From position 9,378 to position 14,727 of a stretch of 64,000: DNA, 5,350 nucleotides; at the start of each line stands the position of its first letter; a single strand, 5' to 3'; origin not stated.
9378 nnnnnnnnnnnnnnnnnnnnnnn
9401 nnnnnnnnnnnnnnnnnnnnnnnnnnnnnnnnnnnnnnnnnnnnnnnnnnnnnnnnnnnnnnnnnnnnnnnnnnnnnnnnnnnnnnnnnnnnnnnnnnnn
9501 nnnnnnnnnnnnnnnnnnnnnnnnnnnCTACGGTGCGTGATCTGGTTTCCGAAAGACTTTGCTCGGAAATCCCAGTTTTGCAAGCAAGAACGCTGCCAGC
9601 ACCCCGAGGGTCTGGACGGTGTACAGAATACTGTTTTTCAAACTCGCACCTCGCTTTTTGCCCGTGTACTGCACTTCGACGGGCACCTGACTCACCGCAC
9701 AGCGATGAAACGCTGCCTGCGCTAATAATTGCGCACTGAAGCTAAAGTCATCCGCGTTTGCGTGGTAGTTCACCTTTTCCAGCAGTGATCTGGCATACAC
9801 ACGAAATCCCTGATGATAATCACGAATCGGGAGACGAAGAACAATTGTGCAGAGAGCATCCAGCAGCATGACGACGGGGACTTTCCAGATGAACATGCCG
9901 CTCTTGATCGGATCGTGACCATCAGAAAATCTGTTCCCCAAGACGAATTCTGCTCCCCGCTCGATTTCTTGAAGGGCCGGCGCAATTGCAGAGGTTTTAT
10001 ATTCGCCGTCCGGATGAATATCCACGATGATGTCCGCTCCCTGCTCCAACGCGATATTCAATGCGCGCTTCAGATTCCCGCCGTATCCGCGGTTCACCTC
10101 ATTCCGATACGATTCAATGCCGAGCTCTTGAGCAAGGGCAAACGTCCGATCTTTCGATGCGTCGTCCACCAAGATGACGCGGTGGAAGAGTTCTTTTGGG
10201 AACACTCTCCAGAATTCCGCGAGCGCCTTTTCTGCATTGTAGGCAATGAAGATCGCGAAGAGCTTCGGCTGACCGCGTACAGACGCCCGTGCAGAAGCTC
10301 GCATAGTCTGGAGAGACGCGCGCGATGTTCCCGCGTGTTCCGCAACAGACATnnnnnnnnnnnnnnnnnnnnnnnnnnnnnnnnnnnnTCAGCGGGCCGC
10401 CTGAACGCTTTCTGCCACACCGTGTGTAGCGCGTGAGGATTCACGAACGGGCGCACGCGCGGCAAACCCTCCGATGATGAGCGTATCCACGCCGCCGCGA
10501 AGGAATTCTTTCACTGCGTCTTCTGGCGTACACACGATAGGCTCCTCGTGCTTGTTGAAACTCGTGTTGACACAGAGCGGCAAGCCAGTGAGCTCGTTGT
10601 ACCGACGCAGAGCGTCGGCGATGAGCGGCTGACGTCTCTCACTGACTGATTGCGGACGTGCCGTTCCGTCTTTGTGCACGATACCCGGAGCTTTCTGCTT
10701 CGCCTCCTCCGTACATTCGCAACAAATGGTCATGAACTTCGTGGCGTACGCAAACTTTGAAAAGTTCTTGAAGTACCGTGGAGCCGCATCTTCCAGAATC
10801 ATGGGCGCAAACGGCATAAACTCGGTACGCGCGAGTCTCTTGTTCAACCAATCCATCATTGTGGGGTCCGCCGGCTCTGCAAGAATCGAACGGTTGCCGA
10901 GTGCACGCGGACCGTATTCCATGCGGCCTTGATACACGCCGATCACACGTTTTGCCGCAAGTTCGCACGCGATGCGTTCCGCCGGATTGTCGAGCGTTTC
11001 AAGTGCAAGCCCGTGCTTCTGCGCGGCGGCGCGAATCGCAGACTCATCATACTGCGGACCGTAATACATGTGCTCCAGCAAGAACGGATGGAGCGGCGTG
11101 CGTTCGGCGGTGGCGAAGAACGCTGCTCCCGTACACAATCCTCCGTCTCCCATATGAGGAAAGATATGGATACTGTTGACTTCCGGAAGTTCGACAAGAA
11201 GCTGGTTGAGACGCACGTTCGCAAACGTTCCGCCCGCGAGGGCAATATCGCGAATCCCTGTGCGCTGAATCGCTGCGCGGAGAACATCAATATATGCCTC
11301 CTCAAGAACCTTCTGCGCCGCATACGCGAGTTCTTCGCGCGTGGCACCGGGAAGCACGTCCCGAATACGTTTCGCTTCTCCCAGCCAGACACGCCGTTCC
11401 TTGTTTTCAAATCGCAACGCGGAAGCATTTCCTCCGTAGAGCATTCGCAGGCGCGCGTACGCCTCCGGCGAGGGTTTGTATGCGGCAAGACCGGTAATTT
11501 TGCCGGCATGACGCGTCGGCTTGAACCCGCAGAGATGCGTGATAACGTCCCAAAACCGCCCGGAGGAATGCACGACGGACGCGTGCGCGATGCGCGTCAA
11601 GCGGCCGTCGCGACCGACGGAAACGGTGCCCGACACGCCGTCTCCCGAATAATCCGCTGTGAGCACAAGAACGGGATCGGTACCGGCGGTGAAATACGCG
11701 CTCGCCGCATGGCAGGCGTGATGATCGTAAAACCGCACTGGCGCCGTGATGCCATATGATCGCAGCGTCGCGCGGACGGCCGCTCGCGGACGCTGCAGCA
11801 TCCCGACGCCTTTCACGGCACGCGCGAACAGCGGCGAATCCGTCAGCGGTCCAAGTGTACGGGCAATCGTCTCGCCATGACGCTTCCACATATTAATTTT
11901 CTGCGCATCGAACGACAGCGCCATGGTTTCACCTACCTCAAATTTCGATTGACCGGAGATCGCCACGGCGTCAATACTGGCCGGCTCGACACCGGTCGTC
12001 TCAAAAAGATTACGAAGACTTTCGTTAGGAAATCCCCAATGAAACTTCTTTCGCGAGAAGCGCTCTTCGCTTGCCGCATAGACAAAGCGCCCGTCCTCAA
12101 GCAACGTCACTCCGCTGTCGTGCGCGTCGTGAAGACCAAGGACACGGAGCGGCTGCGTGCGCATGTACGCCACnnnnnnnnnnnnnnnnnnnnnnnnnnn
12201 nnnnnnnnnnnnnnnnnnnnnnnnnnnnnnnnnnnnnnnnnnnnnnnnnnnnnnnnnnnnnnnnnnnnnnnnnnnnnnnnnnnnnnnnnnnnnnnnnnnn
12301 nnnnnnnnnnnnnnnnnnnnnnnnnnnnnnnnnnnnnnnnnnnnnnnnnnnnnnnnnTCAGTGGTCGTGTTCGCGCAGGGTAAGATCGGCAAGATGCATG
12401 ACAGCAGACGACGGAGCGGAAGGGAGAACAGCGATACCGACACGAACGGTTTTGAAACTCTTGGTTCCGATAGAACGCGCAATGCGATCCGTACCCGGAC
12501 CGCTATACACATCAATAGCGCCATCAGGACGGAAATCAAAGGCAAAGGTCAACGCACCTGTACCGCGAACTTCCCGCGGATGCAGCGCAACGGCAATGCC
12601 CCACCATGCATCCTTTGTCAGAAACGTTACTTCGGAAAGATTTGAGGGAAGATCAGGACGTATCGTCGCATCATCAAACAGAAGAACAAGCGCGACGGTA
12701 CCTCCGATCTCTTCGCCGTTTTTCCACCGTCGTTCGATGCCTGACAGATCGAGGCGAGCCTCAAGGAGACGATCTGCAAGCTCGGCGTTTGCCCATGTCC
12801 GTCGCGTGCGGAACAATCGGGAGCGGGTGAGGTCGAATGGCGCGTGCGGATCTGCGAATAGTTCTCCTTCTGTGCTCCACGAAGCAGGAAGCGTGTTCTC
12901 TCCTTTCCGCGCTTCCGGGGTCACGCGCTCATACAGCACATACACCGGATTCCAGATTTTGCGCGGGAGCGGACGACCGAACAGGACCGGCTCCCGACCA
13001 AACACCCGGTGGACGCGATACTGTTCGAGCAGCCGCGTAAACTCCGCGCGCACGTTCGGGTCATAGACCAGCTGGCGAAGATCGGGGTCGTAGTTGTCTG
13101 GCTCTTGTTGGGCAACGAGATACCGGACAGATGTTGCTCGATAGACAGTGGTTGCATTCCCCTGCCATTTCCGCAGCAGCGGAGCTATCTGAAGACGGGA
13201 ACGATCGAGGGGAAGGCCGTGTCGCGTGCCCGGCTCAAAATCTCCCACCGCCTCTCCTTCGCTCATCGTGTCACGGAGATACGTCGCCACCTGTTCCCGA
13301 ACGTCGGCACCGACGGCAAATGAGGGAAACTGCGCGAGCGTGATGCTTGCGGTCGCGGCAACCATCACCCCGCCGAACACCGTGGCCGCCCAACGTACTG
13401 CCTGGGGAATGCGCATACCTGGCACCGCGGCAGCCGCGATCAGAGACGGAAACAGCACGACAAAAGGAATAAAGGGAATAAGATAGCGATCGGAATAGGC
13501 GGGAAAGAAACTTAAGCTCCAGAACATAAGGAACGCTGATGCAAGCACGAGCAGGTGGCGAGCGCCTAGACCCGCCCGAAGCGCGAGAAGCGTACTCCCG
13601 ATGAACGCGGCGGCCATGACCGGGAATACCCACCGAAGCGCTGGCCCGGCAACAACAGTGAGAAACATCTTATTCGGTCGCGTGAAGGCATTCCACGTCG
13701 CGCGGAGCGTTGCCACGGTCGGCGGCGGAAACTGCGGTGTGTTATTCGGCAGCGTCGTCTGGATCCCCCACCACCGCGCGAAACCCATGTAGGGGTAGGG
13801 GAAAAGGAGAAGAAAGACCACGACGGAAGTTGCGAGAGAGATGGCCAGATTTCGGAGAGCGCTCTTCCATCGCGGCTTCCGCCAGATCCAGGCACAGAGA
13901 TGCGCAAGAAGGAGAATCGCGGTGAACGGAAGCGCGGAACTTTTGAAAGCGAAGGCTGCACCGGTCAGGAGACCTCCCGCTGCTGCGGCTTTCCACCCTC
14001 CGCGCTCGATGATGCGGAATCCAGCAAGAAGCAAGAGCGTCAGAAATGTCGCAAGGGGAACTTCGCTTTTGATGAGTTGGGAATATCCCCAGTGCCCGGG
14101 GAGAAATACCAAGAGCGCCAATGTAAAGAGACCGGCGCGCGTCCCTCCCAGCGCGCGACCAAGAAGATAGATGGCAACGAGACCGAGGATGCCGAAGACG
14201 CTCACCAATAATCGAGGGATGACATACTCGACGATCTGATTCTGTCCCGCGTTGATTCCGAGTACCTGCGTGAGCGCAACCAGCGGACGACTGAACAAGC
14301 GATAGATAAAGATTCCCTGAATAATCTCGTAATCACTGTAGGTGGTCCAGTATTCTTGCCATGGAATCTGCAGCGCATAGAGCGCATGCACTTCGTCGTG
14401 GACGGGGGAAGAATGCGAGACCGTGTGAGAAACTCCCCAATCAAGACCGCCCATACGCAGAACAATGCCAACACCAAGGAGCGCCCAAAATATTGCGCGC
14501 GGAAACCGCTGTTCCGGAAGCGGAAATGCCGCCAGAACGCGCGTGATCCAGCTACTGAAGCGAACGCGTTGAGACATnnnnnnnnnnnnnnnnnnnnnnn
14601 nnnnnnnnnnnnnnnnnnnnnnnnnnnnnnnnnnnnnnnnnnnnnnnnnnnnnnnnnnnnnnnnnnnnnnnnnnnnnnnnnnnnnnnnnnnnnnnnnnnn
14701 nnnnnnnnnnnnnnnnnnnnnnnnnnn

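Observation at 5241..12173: Lower-GC deoxysugar cassette for a branched 2,6-dideoxy (mycarose/noviose-like) sugar next to a NodU-type carbamoyltransferase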

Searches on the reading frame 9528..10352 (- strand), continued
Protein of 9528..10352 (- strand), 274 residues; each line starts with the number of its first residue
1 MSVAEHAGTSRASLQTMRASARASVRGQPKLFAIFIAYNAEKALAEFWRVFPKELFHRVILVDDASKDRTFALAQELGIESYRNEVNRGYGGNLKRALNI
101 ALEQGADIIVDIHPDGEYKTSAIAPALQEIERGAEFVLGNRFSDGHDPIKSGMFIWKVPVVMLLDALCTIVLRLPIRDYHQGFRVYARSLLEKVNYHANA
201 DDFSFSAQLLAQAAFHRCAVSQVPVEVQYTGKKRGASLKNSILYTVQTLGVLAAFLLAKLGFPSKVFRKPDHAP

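Call 68: fold_search(model_id=the predicted structure, library=pdb)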
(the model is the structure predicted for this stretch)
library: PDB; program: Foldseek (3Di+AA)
matches with E <= 10: 1573; with E <= 0.001: 268
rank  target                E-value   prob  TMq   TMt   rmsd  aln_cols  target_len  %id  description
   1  5mlz                  1.1e-11  1.00  0.62  0.46  11.9       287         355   18  Dolichyl phosphate mannose synthase in complex with GDP and Mg2+ (released 2017-08-09)
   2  9bhc_B                1.4e-11  1.00  0.64  0.55   5.1       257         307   16  Salmonella undecaprenyl-phosphate 4-deoxy-4-formamido-L-arabinose transferase (ArnC) (released 2025-02-12)
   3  9bhc_A                1.8e-11  1.00  0.65  0.55   4.9       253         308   17  Salmonella undecaprenyl-phosphate 4-deoxy-4-formamido-L-arabinose transferase (ArnC) (released 2025-02-12)
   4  9asc_A                2.2e-11  1.00  0.67  0.55   4.7       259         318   17  Cryo-EM Structure of the Glycosyltransferase ArnC from Salmonella enterica in the UDP-bound State Determined on Talos  (released 2025-02-05)
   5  9ep0                  4.7e-11  1.00  0.64  0.49   9.7       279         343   17  Dolichyl phosphate mannose synthase in complex with donor (GDP-Man) and traces of acceptor (Dol55P) and product (Dol55P- (released 2025-10-01)
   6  5jt0                  7.3e-11  1.00  0.61  0.56   5.3       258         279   18  Crystal structure of glucosyl-3-phosphoglycerate synthase from Mycobacterium tuberculosis in complex with Mn2+, uridine- (released 2017-05-24)
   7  9bhe_B                8.3e-11  1.00  0.67  0.56   4.8       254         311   18  Salmonella undecaprenyl-phosphate 4-deoxy-4-formamido-L-arabinose transferase (ArnC) bound to UDP (released 2025-02-12)
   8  5juc                  9.4e-11  1.00  0.63  0.59   4.3       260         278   17  Crystal structure of glucosyl-3-phosphoglycerate synthase from Mycobacterium tuberculosis in complex with Mn2+, uridine- (released 2017-05-24)
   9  7p8g                  1.0e-10  1.00  0.65  0.56   4.3       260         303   20  Crystal structure of Mycobacterium hassiacum glucosyl-3-phosphoglycerate synthase at pH 5.5 - apo form (released 2023-01-25)
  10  4dec                  1.1e-10  1.00  0.62  0.57   5.1       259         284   18  Crystal structure of glucosyl-3-phosphoglycerate synthase from Mycobacterium tuberculosis in complex with Mn2+, uridine- (released 2012-06-06)
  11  7pd5                  1.3e-10  1.00  0.63  0.54   5.5       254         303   20  Crystal structure of Mycobacterium hassiacum glucosyl-3-phosphoglycerate synthase at pH 5.5 in complex with 4-aminobenzo (released 2023-02-15)
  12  5jqx_A                1.6e-10  1.00  0.62  0.58   5.3       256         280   19  Crystal structure of glucosyl-3-phosphoglycerate synthase from Mycobacterium tuberculosis in complex with phosphoglyce (released 2017-05-24)
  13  7pho_A                1.8e-10  1.00  0.65  0.57   4.9       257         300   20  Crystal structure of Mycobacterium hassiacum glucosyl-3-phosphoglycerate synthase at pH 7.1 in complex with 4-hydroxyb (released 2023-03-01)
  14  5jqx_B                1.8e-10  1.00  0.61  0.57   5.3       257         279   18  Crystal structure of glucosyl-3-phosphoglycerate synthase from Mycobacterium tuberculosis in complex with phosphoglyce (released 2017-05-24)
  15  4y7g                  1.9e-10  1.00  0.63  0.59   4.3       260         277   17  Crystal structure of glucosyl-3-phosphoglycerate synthase from Mycobacterium tuberculosis in complex with Mn2+, uridine- (released 2015-07-15)
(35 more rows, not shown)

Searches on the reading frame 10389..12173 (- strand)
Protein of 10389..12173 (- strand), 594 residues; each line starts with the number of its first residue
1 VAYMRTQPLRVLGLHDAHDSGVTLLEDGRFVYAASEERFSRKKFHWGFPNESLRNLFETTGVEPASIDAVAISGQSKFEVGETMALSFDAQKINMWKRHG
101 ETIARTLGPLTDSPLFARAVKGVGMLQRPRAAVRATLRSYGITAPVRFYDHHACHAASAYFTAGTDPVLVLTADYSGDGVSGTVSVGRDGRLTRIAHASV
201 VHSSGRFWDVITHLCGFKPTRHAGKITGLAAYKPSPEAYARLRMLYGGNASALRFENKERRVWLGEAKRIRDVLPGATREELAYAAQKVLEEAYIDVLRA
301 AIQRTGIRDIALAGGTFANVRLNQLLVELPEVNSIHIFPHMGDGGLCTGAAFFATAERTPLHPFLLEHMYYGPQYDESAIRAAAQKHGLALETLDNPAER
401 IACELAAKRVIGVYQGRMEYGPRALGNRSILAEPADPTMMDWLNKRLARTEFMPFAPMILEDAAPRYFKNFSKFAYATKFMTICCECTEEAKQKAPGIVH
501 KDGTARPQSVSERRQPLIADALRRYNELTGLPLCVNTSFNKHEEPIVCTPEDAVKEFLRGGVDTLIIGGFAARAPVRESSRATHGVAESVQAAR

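Call 4: search_protein_families(library=pfam, proteins=[window:10389-12173:-], max_evalue=0.001)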
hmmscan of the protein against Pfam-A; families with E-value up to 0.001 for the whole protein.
window:10389-12173:- (594 aa): 4 families
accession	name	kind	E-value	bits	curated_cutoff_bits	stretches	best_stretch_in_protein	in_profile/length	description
PF16861.10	Carbam_trans_C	-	8.2e-56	188.6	27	1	404-571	3-167/170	Carbamoyltransferase C-terminus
PF02543.21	Carbam_trans_N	-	1.9e-29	103.6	24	1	10-351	1-345/346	Carbamoyltransferase N-terminus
PF22521.2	HypF_C_2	-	3.2e-08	34.1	27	1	197-349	89-240/241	Carbamoyltransferase, Kae1-like Domain, second subdomain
PF00814.31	TsaD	-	2.1e-05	24.8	24.8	1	139-332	77-243/264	tRNA N6-adenosine threonylcarbamoyltransferase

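Call 5: search_protein_families(library=ncbifam, proteins=[window:10389-12173:-], max_evalue=0.001)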
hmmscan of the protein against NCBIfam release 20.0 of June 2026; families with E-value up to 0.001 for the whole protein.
window:10389-12173:- (594 aa): 4 families
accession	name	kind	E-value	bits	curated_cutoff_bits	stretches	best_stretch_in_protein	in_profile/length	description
NF041651.1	nodul_NodU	equivalog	1.3e-40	139.8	1000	1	289-543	280-526/556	nodulation protein NodU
TIGR00143.1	hypF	equivalog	2.4e-06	26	466.1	1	198-352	587-738/741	carbamoyltransferase HypF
TIGR00329.1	gcp_kae1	subfamily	8.5e-05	21.9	207.8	1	274-337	226-289/305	tRNA (adenosine(37)-N6)-threonylcarbamoyltransferase complex transferase subunit TsaD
TIGR03723.1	T6A_TsaD_YgjD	equivalog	0.00077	18.7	296.1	0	277-348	230-299/314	tRNA (adenosine(37)-N6)-threonylcarbamoyltransferase complex transferase subunit TsaD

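Call 37: search_solved_structures(query=window:10389-12164:-, max_evalue=0.001)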
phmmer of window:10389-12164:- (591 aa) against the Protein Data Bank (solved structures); distinct sequences matched with E-value up to 0.001: 12.
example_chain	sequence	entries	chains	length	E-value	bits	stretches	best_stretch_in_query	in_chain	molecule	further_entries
7xb6_A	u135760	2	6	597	3.7e-59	204.2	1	14-568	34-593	Carbamoyltransferase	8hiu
3vez_A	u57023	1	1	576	2.3e-58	201.6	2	276-570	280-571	O-carbamoyltransferase TobZ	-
3ver_A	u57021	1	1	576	8.4e-58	199.7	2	276-570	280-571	O-carbamoyltransferase TobZ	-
3vf2_A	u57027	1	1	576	1.1e-57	199.3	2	276-570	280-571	O-carbamoyltransferase TobZ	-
3vf4_A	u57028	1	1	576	2.6e-57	198.1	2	276-570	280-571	O-carbamoyltransferase TobZ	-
3ven_A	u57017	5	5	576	4.9e-57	197.1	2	276-570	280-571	O-carbamoyltransferase TobZ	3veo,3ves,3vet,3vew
3vex_A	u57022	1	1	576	6e-57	196.9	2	276-570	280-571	O-carbamoyltransferase TobZ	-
9s2t_A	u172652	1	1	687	4.4e-51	177.5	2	143-571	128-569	Decarbamoylnovobiocin carbamoyltransferase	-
7vzq_A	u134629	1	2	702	4.9e-51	177.4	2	145-570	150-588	GdmN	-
7vyj_A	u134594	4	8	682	3.1e-49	171.4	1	145-570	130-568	GdmN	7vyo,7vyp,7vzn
7vx0_A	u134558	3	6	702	3.5e-49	171.2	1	145-570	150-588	GdmN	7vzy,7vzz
7vzu_A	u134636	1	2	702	4e-49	171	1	145-570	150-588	GdmN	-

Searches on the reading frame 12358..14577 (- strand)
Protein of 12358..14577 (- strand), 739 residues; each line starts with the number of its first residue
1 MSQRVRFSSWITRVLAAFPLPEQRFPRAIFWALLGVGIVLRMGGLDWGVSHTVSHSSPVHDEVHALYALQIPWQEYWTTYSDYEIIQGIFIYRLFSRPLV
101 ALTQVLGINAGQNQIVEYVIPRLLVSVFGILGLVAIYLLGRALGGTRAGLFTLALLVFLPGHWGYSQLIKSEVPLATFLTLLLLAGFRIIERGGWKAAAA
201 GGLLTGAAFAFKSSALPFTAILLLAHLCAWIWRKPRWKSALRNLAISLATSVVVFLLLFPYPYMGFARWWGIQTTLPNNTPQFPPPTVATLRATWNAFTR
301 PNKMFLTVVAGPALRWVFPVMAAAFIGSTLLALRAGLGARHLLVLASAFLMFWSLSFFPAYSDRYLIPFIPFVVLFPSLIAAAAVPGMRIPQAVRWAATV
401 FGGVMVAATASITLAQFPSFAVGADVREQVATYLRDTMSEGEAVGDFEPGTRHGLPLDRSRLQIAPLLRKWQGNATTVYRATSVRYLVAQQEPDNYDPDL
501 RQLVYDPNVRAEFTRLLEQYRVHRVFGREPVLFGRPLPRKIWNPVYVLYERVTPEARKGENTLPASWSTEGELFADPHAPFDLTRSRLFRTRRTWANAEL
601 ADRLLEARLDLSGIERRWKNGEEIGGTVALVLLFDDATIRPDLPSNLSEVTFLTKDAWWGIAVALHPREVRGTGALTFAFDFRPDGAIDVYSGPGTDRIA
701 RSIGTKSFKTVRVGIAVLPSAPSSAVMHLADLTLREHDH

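Call 4: search_protein_families(library=pfam, proteins=[window:12358-14577:-], max_evalue=0.001)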
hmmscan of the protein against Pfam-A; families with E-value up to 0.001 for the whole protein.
window:12358-14577:- (739 aa): 1 family
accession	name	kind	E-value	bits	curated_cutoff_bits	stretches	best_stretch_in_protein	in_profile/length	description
PF13231.12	PMT_2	-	1.6e-08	35.4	26.1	1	122-260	25-156/160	Dolichyl-phosphate-mannose-protein mannosyltransferase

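Call 5: search_protein_families(library=ncbifam, proteins=[window:12358-14577:-], max_evalue=0.001)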
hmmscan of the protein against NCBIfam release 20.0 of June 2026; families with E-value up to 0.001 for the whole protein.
window:12358-14577:- (739 aa): 1 family
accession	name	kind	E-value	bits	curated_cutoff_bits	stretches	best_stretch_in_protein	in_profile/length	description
TIGR04154.1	archaeo_STT3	subfamily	0.00044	18.7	450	1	97-163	75-140/831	oligosaccharyl transferase, archaeosortase A system-associated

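Call 36: search_solved_structures(query=window:12358-14577:-, max_evalue=0.1)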
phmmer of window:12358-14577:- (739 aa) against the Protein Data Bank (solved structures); distinct sequences matched with E-value up to 0.1: 0.
